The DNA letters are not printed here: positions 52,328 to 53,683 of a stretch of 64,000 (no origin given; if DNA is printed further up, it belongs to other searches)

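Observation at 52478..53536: Amidinotransferase-superfamily enzyme in a phage nucleotide-metabolism neighbourhood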

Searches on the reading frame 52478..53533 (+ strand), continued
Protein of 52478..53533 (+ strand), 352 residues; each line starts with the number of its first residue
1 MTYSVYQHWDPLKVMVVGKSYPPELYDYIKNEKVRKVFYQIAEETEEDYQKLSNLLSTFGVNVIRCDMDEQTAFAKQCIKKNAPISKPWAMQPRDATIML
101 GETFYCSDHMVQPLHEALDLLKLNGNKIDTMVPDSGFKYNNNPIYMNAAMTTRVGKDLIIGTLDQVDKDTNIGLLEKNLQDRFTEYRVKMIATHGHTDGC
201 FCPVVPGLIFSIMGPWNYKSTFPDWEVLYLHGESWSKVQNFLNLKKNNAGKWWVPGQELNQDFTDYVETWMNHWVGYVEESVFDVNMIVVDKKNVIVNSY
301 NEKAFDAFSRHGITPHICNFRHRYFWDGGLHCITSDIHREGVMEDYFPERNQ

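Call 32: search_solved_structures(query=A1, max_evalue=0.01, show_alignments=2)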
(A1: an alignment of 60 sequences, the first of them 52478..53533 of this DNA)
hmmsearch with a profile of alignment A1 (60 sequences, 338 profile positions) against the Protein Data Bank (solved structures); distinct sequences matched with E-value up to 0.01: 7.
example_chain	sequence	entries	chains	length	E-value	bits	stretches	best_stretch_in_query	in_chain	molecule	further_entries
6u1r_A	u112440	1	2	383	8.9e-33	117.1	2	46-221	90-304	SxtG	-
2jdx_A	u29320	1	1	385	1.2e-31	113.4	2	48-217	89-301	PROTEIN (L-ARGININE:GLYCINE AMIDINOTRANSFERASE)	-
1jdx_A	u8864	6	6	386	1.4e-31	113.1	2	48-217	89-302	PROTEIN (L-ARGININE:GLYCINE AMIDINOTRANSFERASE)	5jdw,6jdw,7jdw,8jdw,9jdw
1jdw_A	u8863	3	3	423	2.3e-31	112.5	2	48-217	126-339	L-ARGININE:GLYCINE AMIDINOTRANSFERASE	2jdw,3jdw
5wpi_A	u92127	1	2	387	2.2e-30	109.2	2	3-223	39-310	HsvA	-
4jdw_A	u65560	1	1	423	4.1e-29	105.1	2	48-217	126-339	L-ARGININE:GLYCINE AMIDINOTRANSFERASE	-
1bwd_A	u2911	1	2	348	4.4e-29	105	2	40-219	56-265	PROTEIN (INOSAMINE-PHOSPHATE AMIDINOTRANSFERASE)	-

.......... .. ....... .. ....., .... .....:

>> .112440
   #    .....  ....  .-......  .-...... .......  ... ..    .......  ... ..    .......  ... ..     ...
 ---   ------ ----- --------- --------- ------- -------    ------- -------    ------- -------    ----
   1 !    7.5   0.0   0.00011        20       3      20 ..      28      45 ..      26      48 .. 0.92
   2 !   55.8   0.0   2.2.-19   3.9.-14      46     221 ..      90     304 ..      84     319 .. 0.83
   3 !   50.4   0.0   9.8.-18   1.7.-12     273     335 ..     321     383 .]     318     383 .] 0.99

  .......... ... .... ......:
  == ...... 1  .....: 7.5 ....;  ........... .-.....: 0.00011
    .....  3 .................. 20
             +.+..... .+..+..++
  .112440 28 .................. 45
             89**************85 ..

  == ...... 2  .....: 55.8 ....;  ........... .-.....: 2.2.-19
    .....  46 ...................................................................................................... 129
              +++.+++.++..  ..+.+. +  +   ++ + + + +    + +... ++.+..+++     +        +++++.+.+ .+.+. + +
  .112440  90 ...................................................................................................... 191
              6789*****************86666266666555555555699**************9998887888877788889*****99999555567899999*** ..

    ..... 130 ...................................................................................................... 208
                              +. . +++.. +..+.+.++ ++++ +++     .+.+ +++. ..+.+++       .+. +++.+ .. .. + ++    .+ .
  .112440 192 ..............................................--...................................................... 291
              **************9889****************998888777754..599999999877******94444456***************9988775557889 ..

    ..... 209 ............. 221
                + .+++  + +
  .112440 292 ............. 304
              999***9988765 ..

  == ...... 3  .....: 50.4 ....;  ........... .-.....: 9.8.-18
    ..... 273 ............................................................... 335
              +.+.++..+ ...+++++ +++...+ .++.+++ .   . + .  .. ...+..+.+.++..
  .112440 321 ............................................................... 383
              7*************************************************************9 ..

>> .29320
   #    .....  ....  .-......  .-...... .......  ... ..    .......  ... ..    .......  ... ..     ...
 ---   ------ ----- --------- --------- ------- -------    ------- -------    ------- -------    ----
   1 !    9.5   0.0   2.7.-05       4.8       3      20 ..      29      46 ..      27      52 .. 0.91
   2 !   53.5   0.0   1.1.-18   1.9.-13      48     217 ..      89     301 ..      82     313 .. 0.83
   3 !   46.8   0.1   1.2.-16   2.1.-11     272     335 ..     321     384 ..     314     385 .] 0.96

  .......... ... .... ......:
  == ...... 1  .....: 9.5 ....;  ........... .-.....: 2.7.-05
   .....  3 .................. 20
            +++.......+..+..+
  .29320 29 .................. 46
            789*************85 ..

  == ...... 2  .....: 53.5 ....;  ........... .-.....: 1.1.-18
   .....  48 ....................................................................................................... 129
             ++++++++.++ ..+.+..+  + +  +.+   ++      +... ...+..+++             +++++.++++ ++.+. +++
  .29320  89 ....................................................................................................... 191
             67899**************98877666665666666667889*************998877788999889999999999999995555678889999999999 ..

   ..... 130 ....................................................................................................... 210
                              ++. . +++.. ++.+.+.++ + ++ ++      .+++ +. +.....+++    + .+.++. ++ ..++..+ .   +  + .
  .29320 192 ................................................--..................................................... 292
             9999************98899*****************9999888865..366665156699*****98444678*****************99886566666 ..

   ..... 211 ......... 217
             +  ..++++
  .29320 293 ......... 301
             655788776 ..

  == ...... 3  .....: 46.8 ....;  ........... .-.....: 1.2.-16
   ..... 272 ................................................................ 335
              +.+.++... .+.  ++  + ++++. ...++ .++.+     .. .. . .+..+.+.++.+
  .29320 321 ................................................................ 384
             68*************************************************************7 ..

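Call 36: find_related_loci(query=A1, collection=viral_contigs, flank=8000)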
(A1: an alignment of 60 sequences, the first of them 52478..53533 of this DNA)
Query A1 (352 aa) in viral_contigs; peptide patterns used: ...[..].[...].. (x = any residue, [..] = any of these).
599 stretches matched a pattern (row limit reached: there are more); 596 encode a relative of the query (tblastn E <= 1e-3); the best 80 are kept; 80 distinct loci.
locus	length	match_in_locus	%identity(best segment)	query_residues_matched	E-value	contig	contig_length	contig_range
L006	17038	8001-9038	70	1-352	3e-164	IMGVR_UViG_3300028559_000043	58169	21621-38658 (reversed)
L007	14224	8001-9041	67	2-350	8e-162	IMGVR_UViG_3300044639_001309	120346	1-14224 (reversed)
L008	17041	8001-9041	67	2-350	8e-162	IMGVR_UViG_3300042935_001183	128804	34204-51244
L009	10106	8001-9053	64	1-352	3e-146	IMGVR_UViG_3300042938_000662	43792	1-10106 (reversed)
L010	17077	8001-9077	61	1-350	4e-146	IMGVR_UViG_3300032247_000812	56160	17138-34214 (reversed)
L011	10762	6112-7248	50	3-350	2e-120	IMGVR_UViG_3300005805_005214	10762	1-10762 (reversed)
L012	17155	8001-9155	50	1-350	3e-120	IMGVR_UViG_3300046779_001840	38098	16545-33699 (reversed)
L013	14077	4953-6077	50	3-350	2e-119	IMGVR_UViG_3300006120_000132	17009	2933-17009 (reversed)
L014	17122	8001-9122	50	1-350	2e-119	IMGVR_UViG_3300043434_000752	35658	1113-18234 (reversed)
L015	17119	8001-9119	51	1-351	4e-119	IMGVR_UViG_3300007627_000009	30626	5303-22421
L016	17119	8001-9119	51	1-351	4e-119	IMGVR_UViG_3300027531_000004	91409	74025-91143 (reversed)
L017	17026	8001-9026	53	1-351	2e-118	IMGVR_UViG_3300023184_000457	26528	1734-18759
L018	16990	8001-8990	54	1-351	2e-118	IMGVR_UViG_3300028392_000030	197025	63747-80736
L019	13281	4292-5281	54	1-351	2e-118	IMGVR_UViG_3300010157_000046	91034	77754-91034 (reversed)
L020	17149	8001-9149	50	1-351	7e-118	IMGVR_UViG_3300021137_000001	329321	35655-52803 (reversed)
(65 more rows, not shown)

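Call 41: predict_structure(alignment_id=A1)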
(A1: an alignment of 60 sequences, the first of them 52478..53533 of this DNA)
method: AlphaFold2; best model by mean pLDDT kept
length: 352 residues; sequences in the alignment: 60
mean_pLDDT: 90.4   pTM: 0.91
mean pLDDT of the five models: 90.4, 90.1, 89.7, 88.7, 88.7
residues with pLDDT >= 90: 241; 70-90: 86; 50-70: 24; < 50: 1
segments of 3 or more residues with pLDDT < 50: none
pLDDT, mean of each block of 10 residues (from residue 1): 96 98 96 97 98 99 96 93 88 95 92 94 95 58 78 96 65 86 93 87 97 83 94 86 84 91 92 79 88 97 97 98 92 97 96 69
secondary structure, 60 per line:
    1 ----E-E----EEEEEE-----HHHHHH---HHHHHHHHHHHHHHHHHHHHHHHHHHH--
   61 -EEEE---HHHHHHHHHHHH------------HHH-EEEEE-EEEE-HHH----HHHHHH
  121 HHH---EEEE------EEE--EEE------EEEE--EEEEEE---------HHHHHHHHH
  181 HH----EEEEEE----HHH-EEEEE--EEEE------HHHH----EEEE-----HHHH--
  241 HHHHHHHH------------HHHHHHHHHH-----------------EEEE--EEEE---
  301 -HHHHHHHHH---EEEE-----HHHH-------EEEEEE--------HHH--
elements in order: E12-17 H23-28 H32-58 E62-65 H69-80 E97-101 E103-106 H115-123 E127-130 E137-139 E142-144 E151-154 E157-162 H172-182 E187-192 E201-205 E208-211 H218-221 E226-229 H235-238 H241-248 H261-270 E288-291 E294-297 H302-310 E314-317 H323-326 E334-339

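Call 48: fold_search(model_id=the predicted structure, library=pdb)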
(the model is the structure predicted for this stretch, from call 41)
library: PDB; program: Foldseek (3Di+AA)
matches with E <= 10: 388; with E <= 0.001: 128
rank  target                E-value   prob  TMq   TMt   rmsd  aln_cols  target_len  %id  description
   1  1jdw                  4.1e-18  1.00  0.62  0.61   8.1       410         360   17  CRYSTAL STRUCTURE AND MECHANISM OF L-ARGININE: GLYCINE AMIDINOTRANSFERASE: A MITOCHONDRIAL ENZYME INVOLVED IN CREATINE B (released 1998-01-28)
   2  2jdx                  4.1e-18  1.00  0.61  0.60   7.8       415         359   18  CRYSTAL STRUCTURE OF HUMAN L-ARGININE:GLYCINE AMIDINOTRANSFERASE, DELETIONMUTANT ATDELTAM302 (released 1999-02-09)
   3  5wpi_A                2.1e-17  1.00  0.60  0.59   7.8       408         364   17  The virulence-associated protein HsvA from the fire blight pathogen Erwinia amylovora is a polyamine amidinotransferas (released 2017-11-15)
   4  4jdw                  2.4e-17  1.00  0.61  0.60   7.7       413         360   17  CRYSTAL STRUCTURE AND MECHANISM OF L-ARGININE: GLYCINE AMIDINOTRANSFERASE: A MITOCHONDRIAL ENZYME INVOLVED IN CREATINE B (released 1998-01-28)
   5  6u1r_A                5.2e-17  1.00  0.63  0.62   7.3       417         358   18  SxtG an amidinotransferase from the Microseira wollei in Saxitoxin biosynthetic pathway (released 2020-03-18)
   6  6u1r_B                5.5e-17  1.00  0.62  0.64   5.3       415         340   18  SxtG an amidinotransferase from the Microseira wollei in Saxitoxin biosynthetic pathway (released 2020-03-18)
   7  1bwd_A                3.5e-16  1.00  0.61  0.62   7.9       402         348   17  INOSAMINE-PHOSPHATE AMIDINOTRANSFERASE STRB1 FROM STREPTOMYCES GRISEUS (released 1999-01-13)
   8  4e4j_A                2.4e-09  1.00  0.55  0.50   9.3       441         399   12  Crystal structure of arginine deiminase from Mycoplasma penetrans (released 2012-10-31)
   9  1rxx_D                4.0e-09  1.00  0.57  0.51   8.7       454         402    9  Structure of arginine deiminase (released 2004-01-13)
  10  6nib                  1.0e-08  1.00  0.53  0.54   7.6       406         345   12  Crystal Structure of Medicago truncatula Agmatine Iminohydrolase (Deiminase) (released 2019-03-20)
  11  1lxy_A                2.0e-08  1.00  0.50  0.44  11.4       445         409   13  Crystal Structure of Arginine Deiminase covalently linked with L-citrulline (released 2004-01-20)
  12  1rxx_A                3.9e-08  1.00  0.56  0.49   8.7       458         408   10  Structure of arginine deiminase (released 2004-01-13)
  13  1rxx_B                4.2e-08  1.00  0.58  0.52   7.9       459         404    9  Structure of arginine deiminase (released 2004-01-13)
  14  3rhy_A                4.5e-08  1.00  0.51  0.69   6.7       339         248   12  Crystal structure of the dimethylarginine dimethylaminohydrolase adduct with 4-chloro-2-hydroxymethylpyridine (released 2011-06-15)
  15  7ut0_B                5.1e-08  1.00  0.51  0.62   9.6       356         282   14  Human DDAH-1, apo form (released 2022-05-18)
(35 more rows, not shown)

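Call 56: find_related_loci(query=A1, collection=genome_contigs, flank=8000)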
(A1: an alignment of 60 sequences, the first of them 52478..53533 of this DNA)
Query A1 (352 aa) in genome_contigs; peptide patterns used: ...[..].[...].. (x = any residue, [..] = any of these).
27 stretches matched a pattern; 13 encode a relative of the query (tblastn E <= 1e-3); 13 distinct loci.
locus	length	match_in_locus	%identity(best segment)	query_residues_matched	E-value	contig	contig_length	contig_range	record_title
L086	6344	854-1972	49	3-350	3e-115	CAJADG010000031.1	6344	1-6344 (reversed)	MAG: uncultured Bacteroidetes bacterium isolate E-1_bin-168 genome assembly, contig: bin-168:31/92, whole genome shotgun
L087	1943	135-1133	44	4-347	5e-100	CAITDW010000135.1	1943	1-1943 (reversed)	uncultured Candidatus Saccharibacteria bacterium isolate Umea3_bin-0930 genome assembly, contig: bin-0930:135/259, whole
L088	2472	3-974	44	59-351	4e-86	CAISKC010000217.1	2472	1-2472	MAG: uncultured Legionella sp. isolate Umea_bin-00777 genome assembly, contig: bin-00777:217/557, whole genome shotgun s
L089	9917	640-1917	49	4-347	5e-72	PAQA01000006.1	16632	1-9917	MAG: Rhodospirillaceae bacterium isolate SP147 971, whole genome shotgun sequence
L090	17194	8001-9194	34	1-347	5e-61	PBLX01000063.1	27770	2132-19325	MAG: Legionellales bacterium isolate SP228 MHASMcontig_519520, whole genome shotgun sequence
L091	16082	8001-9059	30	4-347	3e-46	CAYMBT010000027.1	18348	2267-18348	MAG TPA_asm: uncultured Pseudobdellovibrionaceae bacterium isolate SRP319275_co1_106 genome assembly, contig: NODE_3228_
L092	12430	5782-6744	31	6-350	3e-45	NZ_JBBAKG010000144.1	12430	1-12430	MAG: Haliscomenobacter sp. isolate EUL_031 ctg145-EUL_031, whole genome shotgun sequence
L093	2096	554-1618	28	4-347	2e-42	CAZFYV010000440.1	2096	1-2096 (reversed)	MAG TPA_asm: uncultured Pseudobdellovibrionaceae bacterium isolate SRP135972_co2_295 genome assembly, contig: NODE_12701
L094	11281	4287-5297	30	9-346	1e-41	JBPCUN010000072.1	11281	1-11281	MAG: Weeksellaceae bacterium isolate MAG_seacave_112 S1Ck127_15145770, whole genome shotgun sequence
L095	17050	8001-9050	29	5-347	6e-41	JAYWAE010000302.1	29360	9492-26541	MAG: Pseudobdellovibrionaceae bacterium isolate GL92_UP_concoct_173 GL92_UP_concoct_173_301, whole genome shotgun sequen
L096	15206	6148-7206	29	5-347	6e-38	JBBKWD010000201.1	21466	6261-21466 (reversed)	MAG: Bdellovibrio sp. isolate metabat_bins.319 k119_4112551, whole genome shotgun sequence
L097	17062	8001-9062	26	1-347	1e-34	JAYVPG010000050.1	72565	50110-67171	MAG: Pseudobdellovibrionaceae bacterium isolate GL72_DN_metabat_34 GL72_DN_metabat_34_49, whole genome shotgun sequence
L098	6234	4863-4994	57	309-352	1e-12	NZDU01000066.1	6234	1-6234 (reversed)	MAG: Candidatus Pacearchaeota archaeon isolate ARS103 MHASMcontig_680306, whole genome shotgun sequence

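Call 96: find_encoding_contigs(protein=window:52478-53533:+, flank=500, max_places=2)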
Protein window:52478-53533:+ (352 aa): 1 contig read that carries it; 1 place shown.
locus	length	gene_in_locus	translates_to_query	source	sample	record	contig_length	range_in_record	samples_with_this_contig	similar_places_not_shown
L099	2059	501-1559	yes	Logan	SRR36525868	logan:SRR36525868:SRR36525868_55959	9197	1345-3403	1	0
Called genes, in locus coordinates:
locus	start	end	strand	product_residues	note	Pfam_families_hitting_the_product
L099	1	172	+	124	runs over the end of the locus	-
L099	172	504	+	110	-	PF20319:DUF6614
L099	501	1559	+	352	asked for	-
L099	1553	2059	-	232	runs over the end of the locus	PF00768:Peptidase_S11, PF13354:Beta-lactamase2, PF00768:Peptidase_S11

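Call 98: search_protein_families(library=pfam, proteins=[L091:247-1668:+, L091:1634-2731:-, L091:2752-3891:-, L091:5398-6372:-, L091:6496-7914:+, L091:9659-10873:+, L091:12371-13162:+, L096:4566-5591:-, L096:2456-3358:-, L097:11651-12541:+], max_evalue=0.001)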
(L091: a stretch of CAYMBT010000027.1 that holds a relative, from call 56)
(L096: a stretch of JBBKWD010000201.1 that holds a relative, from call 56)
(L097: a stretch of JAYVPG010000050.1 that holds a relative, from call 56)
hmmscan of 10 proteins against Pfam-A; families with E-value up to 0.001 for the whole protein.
L091:247-1668:+ (474 aa): 1 family
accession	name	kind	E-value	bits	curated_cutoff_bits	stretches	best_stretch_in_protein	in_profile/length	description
PF04055.27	Radical_SAM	-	4.1e-08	34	29.5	1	155-315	4-136/166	Radical SAM superfamily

L091:1634-2731:- (366 aa): 2 families
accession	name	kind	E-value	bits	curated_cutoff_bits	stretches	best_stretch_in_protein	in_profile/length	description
PF04055.27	Radical_SAM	-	3e-12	47.5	29.5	1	13-167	2-157/166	Radical SAM superfamily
PF13186.11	SPASM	-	0.00017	22.2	21.5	1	254-347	1-66/67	Iron-sulfur cluster-binding domain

L091:2752-3891:- (380 aa): 1 family
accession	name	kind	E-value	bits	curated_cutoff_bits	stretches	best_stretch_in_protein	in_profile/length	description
PF04055.27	Radical_SAM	-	3.8e-14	53.7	29.5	1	37-149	3-110/166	Radical SAM superfamily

L091:5398-6372:- (325 aa): 0 families

L091:6496-7914:+ (473 aa): 2 families
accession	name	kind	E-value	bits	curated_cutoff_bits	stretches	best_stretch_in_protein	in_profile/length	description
PF04055.27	Radical_SAM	-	3e-12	47.5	29.5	1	136-308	2-144/166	Radical SAM superfamily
PF13186.11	SPASM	-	0.00016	22.3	21.5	1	13-87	1-66/67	Iron-sulfur cluster-binding domain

L091:9659-10873:+ (405 aa): 1 family
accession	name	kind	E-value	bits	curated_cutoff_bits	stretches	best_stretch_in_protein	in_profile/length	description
PF04055.27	Radical_SAM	-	7.9e-10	39.6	29.5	1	104-260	1-136/166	Radical SAM superfamily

L091:12371-13162:+ (264 aa): 2 families
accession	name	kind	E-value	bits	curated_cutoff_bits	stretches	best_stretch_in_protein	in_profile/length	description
PF02540.23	NAD_synthase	-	1.3e-05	24.9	21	1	37-96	18-74/242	NAD synthase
PF06508.19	QueC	-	0.0006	19.8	22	0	42-65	4-27/210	Queuosine biosynthesis protein QueC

L096:4566-5591:- (342 aa): 0 families

L096:2456-3358:- (301 aa): 0 families

L097:11651-12541:+ (297 aa): 0 families
